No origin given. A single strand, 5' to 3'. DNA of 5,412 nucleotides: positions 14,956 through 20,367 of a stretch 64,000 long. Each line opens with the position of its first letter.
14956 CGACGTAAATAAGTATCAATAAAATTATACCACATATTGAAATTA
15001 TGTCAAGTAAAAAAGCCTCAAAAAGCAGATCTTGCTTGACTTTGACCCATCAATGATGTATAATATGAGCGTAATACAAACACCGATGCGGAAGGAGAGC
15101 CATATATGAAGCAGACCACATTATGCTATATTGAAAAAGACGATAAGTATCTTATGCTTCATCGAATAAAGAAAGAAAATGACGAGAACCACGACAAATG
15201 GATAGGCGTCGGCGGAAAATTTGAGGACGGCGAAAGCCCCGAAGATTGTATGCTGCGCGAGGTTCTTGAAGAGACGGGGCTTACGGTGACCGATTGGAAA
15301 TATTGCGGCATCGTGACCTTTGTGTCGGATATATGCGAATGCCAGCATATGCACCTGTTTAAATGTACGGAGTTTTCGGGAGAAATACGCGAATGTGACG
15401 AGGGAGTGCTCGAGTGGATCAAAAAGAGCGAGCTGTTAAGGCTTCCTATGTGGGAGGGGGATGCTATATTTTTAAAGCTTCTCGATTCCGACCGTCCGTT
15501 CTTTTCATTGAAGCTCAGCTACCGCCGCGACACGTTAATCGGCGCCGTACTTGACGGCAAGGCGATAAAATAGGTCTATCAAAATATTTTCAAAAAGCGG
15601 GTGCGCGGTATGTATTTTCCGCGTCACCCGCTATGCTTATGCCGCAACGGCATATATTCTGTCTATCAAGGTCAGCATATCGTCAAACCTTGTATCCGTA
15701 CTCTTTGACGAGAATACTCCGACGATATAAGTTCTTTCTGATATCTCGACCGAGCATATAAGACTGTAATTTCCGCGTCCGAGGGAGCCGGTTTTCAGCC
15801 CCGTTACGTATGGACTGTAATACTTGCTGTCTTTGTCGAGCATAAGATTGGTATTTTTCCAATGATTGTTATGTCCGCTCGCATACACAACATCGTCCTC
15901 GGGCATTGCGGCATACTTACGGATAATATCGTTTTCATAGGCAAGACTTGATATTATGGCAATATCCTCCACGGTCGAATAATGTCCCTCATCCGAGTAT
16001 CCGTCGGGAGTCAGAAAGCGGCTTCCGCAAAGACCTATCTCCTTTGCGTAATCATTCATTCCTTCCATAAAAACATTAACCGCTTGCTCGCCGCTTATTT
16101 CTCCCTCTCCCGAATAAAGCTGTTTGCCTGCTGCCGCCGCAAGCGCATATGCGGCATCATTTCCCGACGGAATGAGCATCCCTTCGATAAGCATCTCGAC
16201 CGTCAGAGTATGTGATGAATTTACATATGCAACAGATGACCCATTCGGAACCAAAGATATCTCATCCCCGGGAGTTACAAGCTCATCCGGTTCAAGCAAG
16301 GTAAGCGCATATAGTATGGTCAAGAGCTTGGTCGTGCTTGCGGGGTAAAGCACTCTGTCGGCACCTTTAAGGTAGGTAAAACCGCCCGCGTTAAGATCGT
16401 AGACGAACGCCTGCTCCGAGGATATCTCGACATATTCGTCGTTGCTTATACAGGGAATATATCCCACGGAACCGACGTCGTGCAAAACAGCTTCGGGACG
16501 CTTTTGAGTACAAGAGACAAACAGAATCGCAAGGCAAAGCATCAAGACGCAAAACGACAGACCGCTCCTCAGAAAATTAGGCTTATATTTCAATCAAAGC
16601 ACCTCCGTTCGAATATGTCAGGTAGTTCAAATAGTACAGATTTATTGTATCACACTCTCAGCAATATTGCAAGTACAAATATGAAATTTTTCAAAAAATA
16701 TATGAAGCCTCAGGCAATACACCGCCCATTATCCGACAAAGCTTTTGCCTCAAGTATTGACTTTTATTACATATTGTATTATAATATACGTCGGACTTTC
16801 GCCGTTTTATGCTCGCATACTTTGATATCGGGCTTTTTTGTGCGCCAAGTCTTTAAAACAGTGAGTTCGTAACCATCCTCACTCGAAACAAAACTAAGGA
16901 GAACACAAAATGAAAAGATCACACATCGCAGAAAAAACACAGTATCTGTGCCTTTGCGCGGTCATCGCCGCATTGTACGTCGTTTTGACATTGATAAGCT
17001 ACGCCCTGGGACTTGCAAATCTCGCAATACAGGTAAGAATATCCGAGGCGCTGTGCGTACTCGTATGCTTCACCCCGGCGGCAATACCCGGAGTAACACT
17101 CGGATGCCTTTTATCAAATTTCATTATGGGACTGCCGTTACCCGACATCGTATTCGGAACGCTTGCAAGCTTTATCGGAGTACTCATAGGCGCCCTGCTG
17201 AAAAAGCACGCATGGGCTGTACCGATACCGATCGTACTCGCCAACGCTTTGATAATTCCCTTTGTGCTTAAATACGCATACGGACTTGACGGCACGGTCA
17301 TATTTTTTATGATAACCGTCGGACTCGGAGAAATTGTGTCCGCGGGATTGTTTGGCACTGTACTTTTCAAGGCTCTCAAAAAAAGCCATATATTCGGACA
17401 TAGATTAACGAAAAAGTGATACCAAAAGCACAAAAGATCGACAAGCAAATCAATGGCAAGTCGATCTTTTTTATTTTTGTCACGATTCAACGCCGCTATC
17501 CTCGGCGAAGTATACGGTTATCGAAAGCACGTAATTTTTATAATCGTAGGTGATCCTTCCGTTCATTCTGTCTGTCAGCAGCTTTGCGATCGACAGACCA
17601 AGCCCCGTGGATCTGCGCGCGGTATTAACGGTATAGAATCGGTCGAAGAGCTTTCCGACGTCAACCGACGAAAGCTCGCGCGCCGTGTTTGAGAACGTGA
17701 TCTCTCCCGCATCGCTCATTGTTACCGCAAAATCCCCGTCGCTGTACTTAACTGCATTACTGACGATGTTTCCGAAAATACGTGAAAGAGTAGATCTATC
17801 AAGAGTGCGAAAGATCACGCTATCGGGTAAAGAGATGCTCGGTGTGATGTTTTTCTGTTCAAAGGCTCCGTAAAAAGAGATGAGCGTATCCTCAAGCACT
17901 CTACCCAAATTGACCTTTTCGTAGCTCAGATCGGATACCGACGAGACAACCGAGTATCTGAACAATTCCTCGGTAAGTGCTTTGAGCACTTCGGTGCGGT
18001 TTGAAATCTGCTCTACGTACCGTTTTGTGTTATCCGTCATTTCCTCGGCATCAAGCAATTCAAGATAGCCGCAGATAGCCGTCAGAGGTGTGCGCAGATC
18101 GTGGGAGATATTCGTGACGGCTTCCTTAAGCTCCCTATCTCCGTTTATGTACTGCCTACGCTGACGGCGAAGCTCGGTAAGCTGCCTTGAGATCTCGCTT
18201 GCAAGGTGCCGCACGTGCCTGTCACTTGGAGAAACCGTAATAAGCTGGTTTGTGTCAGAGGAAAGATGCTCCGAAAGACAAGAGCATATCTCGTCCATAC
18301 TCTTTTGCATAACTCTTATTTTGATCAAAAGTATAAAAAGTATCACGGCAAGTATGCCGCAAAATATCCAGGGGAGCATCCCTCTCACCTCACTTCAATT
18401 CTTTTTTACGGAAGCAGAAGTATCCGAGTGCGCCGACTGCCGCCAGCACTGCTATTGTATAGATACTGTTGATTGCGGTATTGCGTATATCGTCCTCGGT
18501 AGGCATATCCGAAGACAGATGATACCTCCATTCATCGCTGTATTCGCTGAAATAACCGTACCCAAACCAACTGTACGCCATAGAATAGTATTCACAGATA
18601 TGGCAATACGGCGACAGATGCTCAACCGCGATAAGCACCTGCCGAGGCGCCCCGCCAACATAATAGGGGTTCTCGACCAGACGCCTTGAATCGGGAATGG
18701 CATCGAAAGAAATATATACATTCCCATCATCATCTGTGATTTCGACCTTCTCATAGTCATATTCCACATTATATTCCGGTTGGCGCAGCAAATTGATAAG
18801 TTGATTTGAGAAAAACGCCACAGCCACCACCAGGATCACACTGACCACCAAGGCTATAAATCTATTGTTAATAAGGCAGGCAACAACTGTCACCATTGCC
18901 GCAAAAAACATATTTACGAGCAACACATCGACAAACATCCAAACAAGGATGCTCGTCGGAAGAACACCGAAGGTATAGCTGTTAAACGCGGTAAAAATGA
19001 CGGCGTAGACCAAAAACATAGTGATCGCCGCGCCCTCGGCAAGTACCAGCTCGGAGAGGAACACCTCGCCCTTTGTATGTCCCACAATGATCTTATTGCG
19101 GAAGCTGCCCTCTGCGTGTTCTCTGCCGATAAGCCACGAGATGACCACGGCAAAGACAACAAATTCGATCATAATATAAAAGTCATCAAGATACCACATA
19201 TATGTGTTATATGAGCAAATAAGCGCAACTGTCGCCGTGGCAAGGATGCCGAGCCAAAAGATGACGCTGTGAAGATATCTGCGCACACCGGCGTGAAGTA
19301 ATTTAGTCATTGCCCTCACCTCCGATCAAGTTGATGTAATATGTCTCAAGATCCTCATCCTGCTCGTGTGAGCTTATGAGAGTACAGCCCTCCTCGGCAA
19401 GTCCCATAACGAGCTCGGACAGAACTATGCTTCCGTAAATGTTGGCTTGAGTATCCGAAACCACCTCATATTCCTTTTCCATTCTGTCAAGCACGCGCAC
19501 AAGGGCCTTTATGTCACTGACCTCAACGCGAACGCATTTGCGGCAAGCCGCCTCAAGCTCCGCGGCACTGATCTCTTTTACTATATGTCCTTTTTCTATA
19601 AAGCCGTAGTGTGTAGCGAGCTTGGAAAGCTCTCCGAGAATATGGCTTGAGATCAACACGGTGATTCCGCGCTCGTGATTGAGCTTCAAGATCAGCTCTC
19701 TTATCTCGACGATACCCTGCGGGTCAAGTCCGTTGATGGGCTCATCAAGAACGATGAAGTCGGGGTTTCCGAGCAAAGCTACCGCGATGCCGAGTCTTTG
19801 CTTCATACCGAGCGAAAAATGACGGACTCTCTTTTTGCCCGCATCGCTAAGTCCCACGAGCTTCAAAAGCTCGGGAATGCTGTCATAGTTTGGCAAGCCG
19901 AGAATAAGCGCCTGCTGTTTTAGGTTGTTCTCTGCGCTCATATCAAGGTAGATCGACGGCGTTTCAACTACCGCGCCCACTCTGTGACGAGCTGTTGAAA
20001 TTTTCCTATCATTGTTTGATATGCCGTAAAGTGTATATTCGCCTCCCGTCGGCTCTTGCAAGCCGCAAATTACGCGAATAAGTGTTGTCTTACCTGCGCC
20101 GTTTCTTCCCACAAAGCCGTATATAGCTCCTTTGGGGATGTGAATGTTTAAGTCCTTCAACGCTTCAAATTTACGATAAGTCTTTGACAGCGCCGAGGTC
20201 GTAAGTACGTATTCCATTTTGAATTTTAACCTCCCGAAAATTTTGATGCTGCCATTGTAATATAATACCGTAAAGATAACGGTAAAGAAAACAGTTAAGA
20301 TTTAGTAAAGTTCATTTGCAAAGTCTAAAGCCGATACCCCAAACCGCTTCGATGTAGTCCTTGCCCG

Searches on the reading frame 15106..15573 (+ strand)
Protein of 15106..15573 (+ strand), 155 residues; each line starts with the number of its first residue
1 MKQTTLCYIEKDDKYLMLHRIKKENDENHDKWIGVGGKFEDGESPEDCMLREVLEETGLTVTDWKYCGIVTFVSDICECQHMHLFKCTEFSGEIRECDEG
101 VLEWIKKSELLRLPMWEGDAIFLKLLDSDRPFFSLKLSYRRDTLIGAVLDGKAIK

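Call 43: search_protein_families(library=pfam, proteins=[window:15106-15573:+], max_evalue=0.00001)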
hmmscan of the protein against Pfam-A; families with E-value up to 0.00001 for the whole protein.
window:15106-15573:+ (155 aa): 1 family
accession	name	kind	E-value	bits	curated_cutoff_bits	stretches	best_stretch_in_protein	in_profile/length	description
PF00293.34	NUDIX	-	1.3e-16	61.3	21.1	1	6-125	7-133/134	NUDIX domain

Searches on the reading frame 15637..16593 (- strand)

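Call 43: search_protein_families(library=pfam, proteins=[window:15637-16593:-], max_evalue=0.00001)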
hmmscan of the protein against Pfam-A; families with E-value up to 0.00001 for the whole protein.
window:15637-16593:- (318 aa): 1 family
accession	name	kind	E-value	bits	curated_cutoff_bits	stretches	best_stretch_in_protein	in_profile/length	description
PF00768.25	Peptidase_S11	-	4.3e-31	108.6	27.6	1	55-295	8-236/239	D-alanyl-D-alanine carboxypeptidase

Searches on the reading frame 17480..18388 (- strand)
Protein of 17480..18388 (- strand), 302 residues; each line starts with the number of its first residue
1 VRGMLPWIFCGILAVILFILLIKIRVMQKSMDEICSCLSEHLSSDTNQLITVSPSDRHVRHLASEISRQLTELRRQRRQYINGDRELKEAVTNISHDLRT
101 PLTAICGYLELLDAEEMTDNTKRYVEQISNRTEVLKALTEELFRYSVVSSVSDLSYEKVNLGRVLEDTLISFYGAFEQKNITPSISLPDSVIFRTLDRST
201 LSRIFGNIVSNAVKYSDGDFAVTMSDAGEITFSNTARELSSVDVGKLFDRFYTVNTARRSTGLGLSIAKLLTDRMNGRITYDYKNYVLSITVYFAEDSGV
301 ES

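Call 43: search_protein_families(library=pfam, proteins=[window:17480-18388:-], max_evalue=0.00001)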
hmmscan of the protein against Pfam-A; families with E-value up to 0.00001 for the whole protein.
window:17480-18388:- (302 aa): 2 families
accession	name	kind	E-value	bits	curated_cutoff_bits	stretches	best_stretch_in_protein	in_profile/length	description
PF02518.31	HATPase_c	-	2.2e-14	54.3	26.4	1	197-281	2-93/111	Histidine kinase-, DNA gyrase B-, and HSP90-like ATPase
PF00512.31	HisKA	-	2e-13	50.6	26.9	1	88-146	3-61/66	His Kinase A (phospho-acceptor) domain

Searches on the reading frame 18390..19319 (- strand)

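Call 43: search_protein_families(library=pfam, proteins=[window:18390-19319:-], max_evalue=0.00001)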
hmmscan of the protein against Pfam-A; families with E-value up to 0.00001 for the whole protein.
window:18390-19319:- (309 aa): 1 family
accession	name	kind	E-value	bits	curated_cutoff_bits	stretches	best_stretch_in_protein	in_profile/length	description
PF12679.13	ABC2_membrane_2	-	1.7e-08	34.5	27.2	1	49-308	74-283/283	ABC-2 family transporter protein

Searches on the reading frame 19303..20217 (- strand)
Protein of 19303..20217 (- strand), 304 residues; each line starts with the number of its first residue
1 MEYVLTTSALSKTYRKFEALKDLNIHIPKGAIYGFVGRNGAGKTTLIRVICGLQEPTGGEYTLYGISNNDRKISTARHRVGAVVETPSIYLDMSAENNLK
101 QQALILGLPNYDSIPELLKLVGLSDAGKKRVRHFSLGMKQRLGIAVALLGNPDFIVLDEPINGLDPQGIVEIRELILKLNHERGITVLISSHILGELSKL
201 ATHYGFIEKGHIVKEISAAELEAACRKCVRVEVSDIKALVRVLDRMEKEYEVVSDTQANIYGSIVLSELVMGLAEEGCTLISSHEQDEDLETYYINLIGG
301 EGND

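Call 43: search_protein_families(library=pfam, proteins=[window:19303-20217:-], max_evalue=0.00001)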
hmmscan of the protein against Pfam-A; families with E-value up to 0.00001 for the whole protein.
window:19303-20217:- (304 aa): 2 families
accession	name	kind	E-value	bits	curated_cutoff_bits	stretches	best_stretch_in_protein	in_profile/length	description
PF00005.33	ABC_tran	-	5e-29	102.1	25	1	20-162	1-137/137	ABC transporter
PF13304.12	AAA_21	-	8.9e-17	62.5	27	1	117-196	221-302/304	AAA domain, putative AbiEii toxin, Type IV TA system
